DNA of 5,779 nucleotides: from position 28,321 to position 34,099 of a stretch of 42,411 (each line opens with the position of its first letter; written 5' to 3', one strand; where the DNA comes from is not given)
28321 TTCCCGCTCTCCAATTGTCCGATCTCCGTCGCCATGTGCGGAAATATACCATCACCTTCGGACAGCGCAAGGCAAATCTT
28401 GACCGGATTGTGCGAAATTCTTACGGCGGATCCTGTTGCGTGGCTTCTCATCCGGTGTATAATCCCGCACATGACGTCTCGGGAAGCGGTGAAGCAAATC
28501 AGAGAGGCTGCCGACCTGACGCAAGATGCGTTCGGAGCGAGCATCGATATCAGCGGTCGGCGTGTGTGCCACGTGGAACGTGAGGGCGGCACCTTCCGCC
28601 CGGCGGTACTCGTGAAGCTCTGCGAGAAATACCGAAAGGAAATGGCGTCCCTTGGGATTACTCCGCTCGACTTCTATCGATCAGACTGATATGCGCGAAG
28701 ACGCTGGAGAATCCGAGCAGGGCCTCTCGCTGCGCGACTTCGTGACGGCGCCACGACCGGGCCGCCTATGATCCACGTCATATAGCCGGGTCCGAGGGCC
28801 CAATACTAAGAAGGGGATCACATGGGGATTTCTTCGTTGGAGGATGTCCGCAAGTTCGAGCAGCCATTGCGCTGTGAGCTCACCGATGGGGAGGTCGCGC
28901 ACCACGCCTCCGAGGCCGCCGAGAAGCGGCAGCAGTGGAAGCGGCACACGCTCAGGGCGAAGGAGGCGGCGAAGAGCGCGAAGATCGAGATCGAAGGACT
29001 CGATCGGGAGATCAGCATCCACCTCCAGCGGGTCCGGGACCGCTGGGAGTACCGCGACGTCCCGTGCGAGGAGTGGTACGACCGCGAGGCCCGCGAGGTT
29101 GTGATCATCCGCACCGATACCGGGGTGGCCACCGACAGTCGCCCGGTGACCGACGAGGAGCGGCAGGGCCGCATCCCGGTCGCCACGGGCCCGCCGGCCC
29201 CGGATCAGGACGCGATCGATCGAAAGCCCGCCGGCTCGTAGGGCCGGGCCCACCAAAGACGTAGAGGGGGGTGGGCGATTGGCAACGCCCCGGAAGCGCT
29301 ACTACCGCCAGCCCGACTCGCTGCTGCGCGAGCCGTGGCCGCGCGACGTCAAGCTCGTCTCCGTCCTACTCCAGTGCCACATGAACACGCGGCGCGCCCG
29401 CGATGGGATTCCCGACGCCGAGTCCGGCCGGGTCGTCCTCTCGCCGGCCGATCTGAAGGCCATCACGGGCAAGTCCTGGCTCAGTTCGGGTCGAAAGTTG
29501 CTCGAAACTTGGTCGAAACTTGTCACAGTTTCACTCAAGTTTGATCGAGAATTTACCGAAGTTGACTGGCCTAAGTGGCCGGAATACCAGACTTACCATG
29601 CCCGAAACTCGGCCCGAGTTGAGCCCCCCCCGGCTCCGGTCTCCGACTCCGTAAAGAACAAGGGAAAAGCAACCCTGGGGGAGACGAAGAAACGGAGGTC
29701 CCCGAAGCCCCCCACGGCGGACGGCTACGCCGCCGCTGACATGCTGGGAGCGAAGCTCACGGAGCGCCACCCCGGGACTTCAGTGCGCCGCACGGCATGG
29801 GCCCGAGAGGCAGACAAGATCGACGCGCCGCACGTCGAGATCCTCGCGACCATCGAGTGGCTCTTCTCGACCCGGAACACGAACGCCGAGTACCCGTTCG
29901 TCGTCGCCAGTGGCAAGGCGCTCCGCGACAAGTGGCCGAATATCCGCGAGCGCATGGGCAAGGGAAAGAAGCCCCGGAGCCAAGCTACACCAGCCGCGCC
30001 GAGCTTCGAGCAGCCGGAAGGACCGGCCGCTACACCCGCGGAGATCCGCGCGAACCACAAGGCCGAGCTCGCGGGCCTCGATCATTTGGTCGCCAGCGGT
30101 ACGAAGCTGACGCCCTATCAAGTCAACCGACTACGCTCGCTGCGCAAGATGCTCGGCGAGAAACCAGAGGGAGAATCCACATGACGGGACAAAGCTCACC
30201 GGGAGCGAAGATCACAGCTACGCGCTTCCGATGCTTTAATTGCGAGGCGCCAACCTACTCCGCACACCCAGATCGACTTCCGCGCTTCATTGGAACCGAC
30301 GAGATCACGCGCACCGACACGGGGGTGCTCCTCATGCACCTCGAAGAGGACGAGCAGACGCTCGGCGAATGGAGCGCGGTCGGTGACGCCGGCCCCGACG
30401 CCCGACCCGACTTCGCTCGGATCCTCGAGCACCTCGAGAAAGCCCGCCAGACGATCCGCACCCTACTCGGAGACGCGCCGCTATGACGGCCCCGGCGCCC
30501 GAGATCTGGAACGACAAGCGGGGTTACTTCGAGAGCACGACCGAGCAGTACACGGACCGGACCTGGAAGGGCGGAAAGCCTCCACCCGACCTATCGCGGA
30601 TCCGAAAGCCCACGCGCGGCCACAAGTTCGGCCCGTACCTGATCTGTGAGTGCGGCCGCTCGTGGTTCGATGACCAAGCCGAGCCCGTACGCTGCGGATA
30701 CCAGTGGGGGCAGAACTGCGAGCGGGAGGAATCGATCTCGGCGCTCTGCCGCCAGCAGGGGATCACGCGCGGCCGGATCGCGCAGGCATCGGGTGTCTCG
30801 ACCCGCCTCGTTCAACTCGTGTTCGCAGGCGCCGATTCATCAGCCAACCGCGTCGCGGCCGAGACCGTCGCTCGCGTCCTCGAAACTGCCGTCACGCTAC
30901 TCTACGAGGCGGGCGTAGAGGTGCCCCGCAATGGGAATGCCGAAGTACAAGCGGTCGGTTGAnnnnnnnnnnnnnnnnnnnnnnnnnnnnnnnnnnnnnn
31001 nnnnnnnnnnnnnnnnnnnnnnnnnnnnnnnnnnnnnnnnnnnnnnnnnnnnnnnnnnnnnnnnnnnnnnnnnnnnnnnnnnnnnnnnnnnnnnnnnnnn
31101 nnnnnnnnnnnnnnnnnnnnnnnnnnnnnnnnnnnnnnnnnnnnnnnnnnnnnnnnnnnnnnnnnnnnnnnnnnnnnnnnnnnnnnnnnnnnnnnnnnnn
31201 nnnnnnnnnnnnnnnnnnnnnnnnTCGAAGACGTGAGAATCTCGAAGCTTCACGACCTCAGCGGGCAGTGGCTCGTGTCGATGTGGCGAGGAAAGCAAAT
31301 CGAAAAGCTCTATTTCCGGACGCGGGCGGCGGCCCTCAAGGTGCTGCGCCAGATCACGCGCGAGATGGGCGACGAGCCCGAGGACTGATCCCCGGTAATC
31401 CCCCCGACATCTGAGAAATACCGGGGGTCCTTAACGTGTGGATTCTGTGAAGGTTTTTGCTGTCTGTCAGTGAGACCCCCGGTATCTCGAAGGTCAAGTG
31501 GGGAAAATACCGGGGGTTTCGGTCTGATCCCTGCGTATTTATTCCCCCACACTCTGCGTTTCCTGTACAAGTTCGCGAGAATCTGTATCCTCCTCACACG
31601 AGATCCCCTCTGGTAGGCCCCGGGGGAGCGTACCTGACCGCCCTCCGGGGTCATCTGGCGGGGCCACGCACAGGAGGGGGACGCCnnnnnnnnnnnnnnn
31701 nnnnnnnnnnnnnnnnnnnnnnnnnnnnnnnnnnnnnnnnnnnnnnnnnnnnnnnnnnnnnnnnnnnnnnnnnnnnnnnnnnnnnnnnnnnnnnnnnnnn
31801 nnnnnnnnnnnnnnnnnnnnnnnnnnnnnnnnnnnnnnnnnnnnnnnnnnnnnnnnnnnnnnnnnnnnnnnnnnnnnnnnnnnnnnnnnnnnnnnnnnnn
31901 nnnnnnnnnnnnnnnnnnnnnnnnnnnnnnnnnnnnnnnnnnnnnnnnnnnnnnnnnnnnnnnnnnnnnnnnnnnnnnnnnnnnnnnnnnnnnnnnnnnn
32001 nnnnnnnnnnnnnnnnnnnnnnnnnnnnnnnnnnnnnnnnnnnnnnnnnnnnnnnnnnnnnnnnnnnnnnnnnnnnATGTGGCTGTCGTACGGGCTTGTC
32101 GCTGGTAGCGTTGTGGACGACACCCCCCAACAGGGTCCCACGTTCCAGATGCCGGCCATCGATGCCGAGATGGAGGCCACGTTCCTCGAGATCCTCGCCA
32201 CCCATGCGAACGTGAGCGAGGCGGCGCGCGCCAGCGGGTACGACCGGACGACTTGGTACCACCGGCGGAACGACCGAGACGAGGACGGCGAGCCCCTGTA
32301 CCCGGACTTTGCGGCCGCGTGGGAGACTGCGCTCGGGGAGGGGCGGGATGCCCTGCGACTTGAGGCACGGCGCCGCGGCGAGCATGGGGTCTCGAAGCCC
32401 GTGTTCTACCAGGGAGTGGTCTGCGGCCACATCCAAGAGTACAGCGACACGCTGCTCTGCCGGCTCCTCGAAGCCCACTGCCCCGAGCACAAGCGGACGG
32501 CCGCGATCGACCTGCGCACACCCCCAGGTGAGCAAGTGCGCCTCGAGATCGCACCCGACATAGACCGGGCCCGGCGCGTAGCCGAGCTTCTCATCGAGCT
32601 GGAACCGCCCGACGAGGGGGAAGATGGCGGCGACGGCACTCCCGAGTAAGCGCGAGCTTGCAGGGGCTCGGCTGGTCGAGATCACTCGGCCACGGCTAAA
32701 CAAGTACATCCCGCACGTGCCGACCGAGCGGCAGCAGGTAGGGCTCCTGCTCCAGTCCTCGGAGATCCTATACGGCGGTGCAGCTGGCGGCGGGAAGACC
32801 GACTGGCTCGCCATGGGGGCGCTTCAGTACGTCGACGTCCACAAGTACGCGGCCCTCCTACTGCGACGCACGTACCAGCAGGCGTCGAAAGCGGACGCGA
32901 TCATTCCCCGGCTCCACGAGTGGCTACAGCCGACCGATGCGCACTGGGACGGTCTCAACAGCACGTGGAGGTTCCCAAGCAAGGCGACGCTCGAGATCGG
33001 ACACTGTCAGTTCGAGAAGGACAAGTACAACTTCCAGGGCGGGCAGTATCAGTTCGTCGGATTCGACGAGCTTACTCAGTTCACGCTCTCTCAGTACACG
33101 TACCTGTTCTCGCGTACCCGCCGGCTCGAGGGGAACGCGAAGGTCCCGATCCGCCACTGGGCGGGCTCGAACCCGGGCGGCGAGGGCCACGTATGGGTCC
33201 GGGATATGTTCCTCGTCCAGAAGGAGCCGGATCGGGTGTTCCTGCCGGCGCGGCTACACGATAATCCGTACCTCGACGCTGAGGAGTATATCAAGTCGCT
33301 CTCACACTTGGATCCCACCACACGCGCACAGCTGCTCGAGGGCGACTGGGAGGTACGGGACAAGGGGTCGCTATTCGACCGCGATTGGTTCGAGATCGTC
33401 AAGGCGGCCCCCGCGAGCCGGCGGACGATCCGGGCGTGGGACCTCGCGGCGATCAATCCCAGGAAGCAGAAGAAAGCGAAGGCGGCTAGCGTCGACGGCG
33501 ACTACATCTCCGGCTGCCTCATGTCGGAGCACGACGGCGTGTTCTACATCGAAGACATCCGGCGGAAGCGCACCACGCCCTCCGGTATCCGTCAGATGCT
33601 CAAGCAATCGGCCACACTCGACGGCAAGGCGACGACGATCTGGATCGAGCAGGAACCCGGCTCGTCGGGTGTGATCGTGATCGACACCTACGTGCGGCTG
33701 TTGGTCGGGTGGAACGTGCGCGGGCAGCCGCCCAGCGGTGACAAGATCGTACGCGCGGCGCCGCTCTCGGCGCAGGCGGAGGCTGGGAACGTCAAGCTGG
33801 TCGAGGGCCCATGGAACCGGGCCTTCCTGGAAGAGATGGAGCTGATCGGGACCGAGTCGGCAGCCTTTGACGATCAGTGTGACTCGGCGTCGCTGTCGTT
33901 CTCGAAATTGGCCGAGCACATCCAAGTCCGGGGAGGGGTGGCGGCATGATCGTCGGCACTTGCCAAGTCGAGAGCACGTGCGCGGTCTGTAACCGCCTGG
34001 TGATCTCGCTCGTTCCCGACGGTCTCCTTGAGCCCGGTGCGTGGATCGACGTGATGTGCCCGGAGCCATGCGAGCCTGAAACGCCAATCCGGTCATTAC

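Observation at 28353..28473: Mirror-image divergent promoters that would both produce leaderless mRNAs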

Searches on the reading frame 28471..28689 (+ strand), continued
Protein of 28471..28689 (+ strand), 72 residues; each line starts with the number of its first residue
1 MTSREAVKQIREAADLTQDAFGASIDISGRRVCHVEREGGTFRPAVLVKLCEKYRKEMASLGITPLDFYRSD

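Call 107: fold_search(model_id=the predicted structure, library=pdb)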
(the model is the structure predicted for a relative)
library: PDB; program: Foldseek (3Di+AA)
matches with E <= 10: 511; with E <= 0.001: 0
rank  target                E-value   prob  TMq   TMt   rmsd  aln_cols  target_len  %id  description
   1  2b5a_B                6.7e-03  1.00  0.62  0.60   4.0        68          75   20  C.BclI, Control Element of the BclI Restriction-Modification System (released 2006-01-03)
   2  2b5a_A                8.1e-03  1.00  0.61  0.57   4.1        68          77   20  C.BclI, Control Element of the BclI Restriction-Modification System (released 2006-01-03)
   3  9k3w_A                8.6e-03  1.00  0.64  0.72   2.4        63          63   19  Crystal structure of putative transcription regulator (dr_2454) from Deinococcus radiodurans (released 2025-10-22)
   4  3jxb_C                1.0e-02  1.00  0.68  0.72   2.9        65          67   18  Crystal structure of the P22 c2 repressor protein in complex with synthetic operator 9C (released 2010-01-19)
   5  1y7y_B                1.3e-02  1.00  0.61  0.66   3.9        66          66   18  High-resolution crystal structure of the restriction-modification controller protein C.AhdI from Aeromonas hydrophila (released 2005-02-22)
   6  2ef8_A                1.3e-02  1.00  0.60  0.52   4.4        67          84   16  Crystal structure of C.EcoT38IS (released 2008-02-26)
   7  2cro                  1.5e-02  1.00  0.60  0.65   4.2        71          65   20  STRUCTURE OF PHAGE 434 CRO PROTEIN AT 2.35 ANGSTROMS RESOLUTION (released 1989-10-15)
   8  2b5a_C                1.6e-02  1.00  0.61  0.59   4.1        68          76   20  C.BclI, Control Element of the BclI Restriction-Modification System (released 2006-01-03)
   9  6chv_A                1.7e-02  1.00  0.63  0.53   3.6        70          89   17  Proteus vulgaris HigA antitoxin bound to DNA (released 2019-02-27)
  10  1adr_MODEL_1_A        1.8e-02  1.00  0.68  0.65   3.2        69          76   17  DETERMINATION OF THE NUCLEAR MAGNETIC RESONANCE STRUCTURE OF THE DNA-BINDING DOMAIN OF THE P22 C2 REPRESSOR (1 (released 1994-01-31)
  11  7t5u                  1.8e-02  1.00  0.66  0.71   3.3        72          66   18  Structure of E. coli MS115-1 CapH N-terminal domain (released 2022-09-14)
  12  4pu4_D                1.8e-02  0.99  0.52  0.48   4.5        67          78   21  Shewanella oneidensis MR-1 Toxin Antitoxin System HipA, HipB and its operator DNA complex (space group P21) (released 2014-08-06)
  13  4pu3_C                2.1e-02  0.99  0.52  0.53   4.4        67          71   21  Shewanella oneidensis MR-1 Toxin Antitoxin System HipA, HipB and its operator DNA complex (space group P212121) (released 2014-08-06)
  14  3jxb_D                2.4e-02  1.00  0.68  0.75   2.9        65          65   18  Crystal structure of the P22 c2 repressor protein in complex with synthetic operator 9C (released 2010-01-19)
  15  2r1j_L                2.4e-02  1.00  0.68  0.73   2.9        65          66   18  Crystal Structure of the P22 c2 Repressor protein in complex with the synthetic operator 9T (released 2008-04-29)
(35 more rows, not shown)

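Call 112: find_encoding_contigs(protein=P0030, flank=5000, max_places=4)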
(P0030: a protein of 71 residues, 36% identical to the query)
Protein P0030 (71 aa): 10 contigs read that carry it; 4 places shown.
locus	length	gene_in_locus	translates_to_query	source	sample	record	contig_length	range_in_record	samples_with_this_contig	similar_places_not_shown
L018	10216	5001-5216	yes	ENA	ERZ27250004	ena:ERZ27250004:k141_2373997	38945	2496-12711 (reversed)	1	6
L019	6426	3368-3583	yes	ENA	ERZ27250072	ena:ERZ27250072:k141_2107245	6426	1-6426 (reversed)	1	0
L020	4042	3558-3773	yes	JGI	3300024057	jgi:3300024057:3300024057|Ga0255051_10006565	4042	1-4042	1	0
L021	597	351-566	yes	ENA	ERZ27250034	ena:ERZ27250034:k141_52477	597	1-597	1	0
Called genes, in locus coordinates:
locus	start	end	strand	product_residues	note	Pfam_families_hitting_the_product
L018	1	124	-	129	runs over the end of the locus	-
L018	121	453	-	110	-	-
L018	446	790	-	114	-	-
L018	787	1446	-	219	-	-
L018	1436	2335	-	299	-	PF12684:DUF3799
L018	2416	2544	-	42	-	-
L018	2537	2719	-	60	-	-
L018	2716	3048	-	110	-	-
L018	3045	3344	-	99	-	PF27050:Phage_P22_Y8K6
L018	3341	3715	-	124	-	PF27050:Phage_P22_Y8K6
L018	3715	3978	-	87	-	-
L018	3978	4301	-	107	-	-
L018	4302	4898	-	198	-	-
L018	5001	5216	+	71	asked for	-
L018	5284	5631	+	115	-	-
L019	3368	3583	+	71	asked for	-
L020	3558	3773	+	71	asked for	-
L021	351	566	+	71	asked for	-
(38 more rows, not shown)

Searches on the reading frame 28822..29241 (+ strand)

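Call 7: search_protein_families(library=pfam, proteins=[window:28822-29241:+], max_evalue=0.01)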
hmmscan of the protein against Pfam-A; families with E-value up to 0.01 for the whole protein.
window:28822-29241:+ (139 aa): 1 family
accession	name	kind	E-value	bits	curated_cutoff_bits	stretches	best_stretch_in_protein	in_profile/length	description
PF18457.6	PUD1_2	-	0.005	17.2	28.8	1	32-65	127-158/170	Up-Regulated in long-lived daf-2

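Call 8: search_protein_families(library=phrogs, proteins=[window:28822-29241:+], max_evalue=0.01)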
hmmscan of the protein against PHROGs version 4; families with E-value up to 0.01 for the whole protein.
window:28822-29241:+ (139 aa): 1 family
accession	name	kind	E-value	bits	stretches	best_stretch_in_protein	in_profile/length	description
phrog_12688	-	unknown function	1.5e-05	25.8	1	20-119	34-132/142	-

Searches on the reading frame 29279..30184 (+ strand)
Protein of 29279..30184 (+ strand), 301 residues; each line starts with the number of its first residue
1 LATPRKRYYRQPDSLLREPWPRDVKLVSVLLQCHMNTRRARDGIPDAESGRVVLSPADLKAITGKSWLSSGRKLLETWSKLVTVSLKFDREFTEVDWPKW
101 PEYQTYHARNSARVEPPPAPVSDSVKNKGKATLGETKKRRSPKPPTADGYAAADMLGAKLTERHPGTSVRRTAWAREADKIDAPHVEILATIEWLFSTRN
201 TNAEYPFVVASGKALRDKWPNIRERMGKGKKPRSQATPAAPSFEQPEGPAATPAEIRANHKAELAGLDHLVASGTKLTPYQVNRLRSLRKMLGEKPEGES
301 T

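Call 7: search_protein_families(library=pfam, proteins=[window:29279-30184:+], max_evalue=0.01)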
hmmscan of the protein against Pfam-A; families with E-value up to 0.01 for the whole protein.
window:29279-30184:+ (301 aa): 0 families

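Call 8: search_protein_families(library=phrogs, proteins=[window:29279-30184:+], max_evalue=0.01)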
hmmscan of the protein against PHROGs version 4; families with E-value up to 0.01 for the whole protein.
window:29279-30184:+ (301 aa): 0 families

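Call 17: find_related_loci(query=window:29279-30184:+, collection=viral_contigs, flank=4000)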
Query window:29279-30184:+ (301 aa) in viral_contigs; peptide patterns used: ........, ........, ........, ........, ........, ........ (x = any residue, [..] = any of these).
6 stretches matched a pattern, but none encodes a relative of the query by tblastn (E <= 1e-3).

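Call 47: search_protein_families(library=ncbifam, proteins=[window:29279-30184:+], max_evalue=0.1)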
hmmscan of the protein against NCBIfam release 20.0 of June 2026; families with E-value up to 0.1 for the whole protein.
window:29279-30184:+ (301 aa): 0 families

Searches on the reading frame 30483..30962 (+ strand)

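Call 7: search_protein_families(library=pfam, proteins=[window:30483-30962:+], max_evalue=0.01)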
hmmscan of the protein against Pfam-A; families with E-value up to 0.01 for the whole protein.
window:30483-30962:+ (159 aa): 0 families

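Call 8: search_protein_families(library=phrogs, proteins=[window:30483-30962:+], max_evalue=0.01)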
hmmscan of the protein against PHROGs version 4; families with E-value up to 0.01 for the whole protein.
window:30483-30962:+ (159 aa): 3 families
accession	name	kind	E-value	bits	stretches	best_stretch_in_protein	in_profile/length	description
phrog_1590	-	unknown function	0.00078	19.9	1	90-137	64-108/281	-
phrog_925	-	DNA, RNA and nucleotide metabolism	0.0041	17.9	1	83-133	7-56/67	HTH DNA binding protein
phrog_5823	-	transcription regulation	0.0089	16.2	0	83-151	9-77/404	transcriptional regulator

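Call 47: search_protein_families(library=ncbifam, proteins=[window:30483-30962:+], max_evalue=0.1)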
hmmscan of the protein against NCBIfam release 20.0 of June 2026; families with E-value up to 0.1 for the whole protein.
window:30483-30962:+ (159 aa): 1 family
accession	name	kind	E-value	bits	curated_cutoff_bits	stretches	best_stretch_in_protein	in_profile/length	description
TIGR04111.1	BcepMu_gp16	hypoth_equivalog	0.069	13.1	34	0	87-120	7-39/55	phage-associated protein, BcepMu gp16 family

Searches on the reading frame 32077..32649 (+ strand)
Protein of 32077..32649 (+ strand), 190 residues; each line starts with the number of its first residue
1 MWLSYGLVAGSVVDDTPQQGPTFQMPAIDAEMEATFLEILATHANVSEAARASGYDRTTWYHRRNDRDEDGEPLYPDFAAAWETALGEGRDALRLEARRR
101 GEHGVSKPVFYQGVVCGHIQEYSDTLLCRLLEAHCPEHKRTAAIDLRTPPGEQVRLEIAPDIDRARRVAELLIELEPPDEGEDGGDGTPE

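Call 28: search_protein_families(library=phrogs, proteins=[window:32077-32649:+], max_evalue=0.001)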
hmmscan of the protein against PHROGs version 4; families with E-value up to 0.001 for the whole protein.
window:32077-32649:+ (190 aa): 1 family
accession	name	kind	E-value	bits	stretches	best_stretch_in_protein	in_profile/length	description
phrog_4044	-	head and packaging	8.8e-23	81.7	1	21-151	17-141/180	terminase small subunit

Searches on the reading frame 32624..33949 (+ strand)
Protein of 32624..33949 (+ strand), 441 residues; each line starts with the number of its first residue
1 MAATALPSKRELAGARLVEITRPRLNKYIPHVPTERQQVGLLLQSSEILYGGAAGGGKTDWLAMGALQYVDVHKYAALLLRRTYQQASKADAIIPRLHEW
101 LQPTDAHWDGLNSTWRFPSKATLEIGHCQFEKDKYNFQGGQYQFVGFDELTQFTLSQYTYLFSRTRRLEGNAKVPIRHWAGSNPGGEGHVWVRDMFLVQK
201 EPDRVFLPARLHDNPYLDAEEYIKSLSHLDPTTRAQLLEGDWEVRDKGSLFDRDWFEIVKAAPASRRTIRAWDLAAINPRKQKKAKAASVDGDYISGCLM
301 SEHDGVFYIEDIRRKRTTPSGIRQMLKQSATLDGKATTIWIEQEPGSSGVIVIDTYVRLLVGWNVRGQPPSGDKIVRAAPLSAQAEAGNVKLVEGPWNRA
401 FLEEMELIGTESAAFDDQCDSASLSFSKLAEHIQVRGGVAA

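Call 24: search_dna_similar(query=window:32624-33949:+, collection=phages, mode=protein, max_rows=15)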
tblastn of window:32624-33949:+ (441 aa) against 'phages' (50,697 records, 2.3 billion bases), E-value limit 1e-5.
Records with a match: 1773; places in all: 1781; records where one place covers at least 80% of the query: 1043.
Best place of each record, by identity: <60% 1773.
By first word of the organism name: Escherichia 384; Pseudomonas 322; Vibrio 161; Salmonella 145; Rheinheimera 115; Acinetobacter 74; Arthrobacter 72; Klebsiella 45; Erwinia 36; Achromobacter 28; and 68 more.
By host as written in the record: - 225; Escherichia coli 118; Rheinheimera sp. BAL341 115; Pseudomonas aeruginosa 104; Arthrobacter sp. ATCC 21022 54; Escherichia coli K-12 MG1655 51; Pseudomonas aeruginosa PAO1 49; Acinetobacter baumannii 26; and 436 more.
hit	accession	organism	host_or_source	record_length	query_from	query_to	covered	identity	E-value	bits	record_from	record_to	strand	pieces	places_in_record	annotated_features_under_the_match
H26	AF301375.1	Methanothermobacter phage psiM100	-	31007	25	434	93%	43.0%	8e-98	327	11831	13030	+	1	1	ORF9: putative large terminase subunit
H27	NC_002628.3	Methanothermobacter phage psiM100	-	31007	25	434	93%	43.0%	8e-98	327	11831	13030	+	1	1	ORF9: terminase large subunit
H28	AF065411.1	Methanobacterium phage psiM2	Methanobacterium thermoautotrophicum ...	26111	25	434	93%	42.0%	8e-99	329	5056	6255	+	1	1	large terminase subunit | transmembrane region | ATP/GTP-binding site motif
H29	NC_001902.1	Methanobacterium phage psiM2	Methanobacterium thermoautotrophicum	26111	25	434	93%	42.0%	8e-99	329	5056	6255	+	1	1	terminase large subunit | transmembrane region | ATP/GTP-binding site motif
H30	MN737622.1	Methanobacterium virus PhiF3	Methanothermobacter thermautotrophicus ...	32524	25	429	92%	39.9%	2e-77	267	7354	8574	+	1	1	putative large terminase subunit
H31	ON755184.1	Gordonia phage DalanDe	soil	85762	9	430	96%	38.0%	2e-77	268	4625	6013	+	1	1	9: terminase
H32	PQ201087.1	Gordonia phage UBSmoodge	soil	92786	7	423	95%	38.4%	3e-81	278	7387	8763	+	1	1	15: terminase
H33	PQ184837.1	Gordonia phage ScarletRaider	Gordonia rubripertincta NRRL B-16540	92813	7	423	95%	38.4%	3e-81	278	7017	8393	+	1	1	14: terminase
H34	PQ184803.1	Gordonia phage FlyingTortilla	Gordonia rubripertincta NRRL B-16540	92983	7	423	95%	38.4%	3e-81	278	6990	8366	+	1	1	14: terminase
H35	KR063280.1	Gordonia phage GMA6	Gordonia malaquae CON67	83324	7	430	96%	37.7%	2e-48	277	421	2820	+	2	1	putative large terminase subunit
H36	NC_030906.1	Gordonia phage GMA6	Gordonia malaquae CON67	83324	7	430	96%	37.7%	2e-48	277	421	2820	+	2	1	terminase large subunit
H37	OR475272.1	Gordonia Phage Schomber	Gordonia rubripertincta NRRL B-16540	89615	7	423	95%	38.0%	7e-80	275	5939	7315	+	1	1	15: terminase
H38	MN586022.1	Gordonia phage Chidiebere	Gordonia rubripertincta NRRL B-16540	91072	7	423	95%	37.8%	7e-80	275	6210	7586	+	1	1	16: terminase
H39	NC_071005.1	Gordonia phage Chidiebere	Gordonia rubripertincta NRRL B-16540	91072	7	423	95%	37.8%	7e-80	275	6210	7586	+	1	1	16: terminase large subunit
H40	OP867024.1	Gordonia phage Hanem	Gordonia rubripertincta NRRL B-16540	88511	7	423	95%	37.8%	1e-79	274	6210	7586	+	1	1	16: terminase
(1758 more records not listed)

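Call 49: find_related_loci(query=window:32624-33949:+, collection=viral_contigs, flank=8000)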
Query window:32624-33949:+ (441 aa) in viral_contigs; peptide patterns used: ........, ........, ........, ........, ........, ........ (x = any residue, [..] = any of these).
4 stretches matched a pattern; 4 encode a relative of the query (tblastn E <= 1e-3); 4 distinct loci.
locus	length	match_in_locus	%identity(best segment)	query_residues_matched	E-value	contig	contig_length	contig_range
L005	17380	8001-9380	37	16-430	3e-77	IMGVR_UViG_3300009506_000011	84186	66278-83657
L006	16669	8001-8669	34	193-430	6e-32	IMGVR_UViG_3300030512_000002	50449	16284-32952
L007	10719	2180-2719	35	248-436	6e-28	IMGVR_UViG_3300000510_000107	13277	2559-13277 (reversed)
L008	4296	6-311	44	333-436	3e-18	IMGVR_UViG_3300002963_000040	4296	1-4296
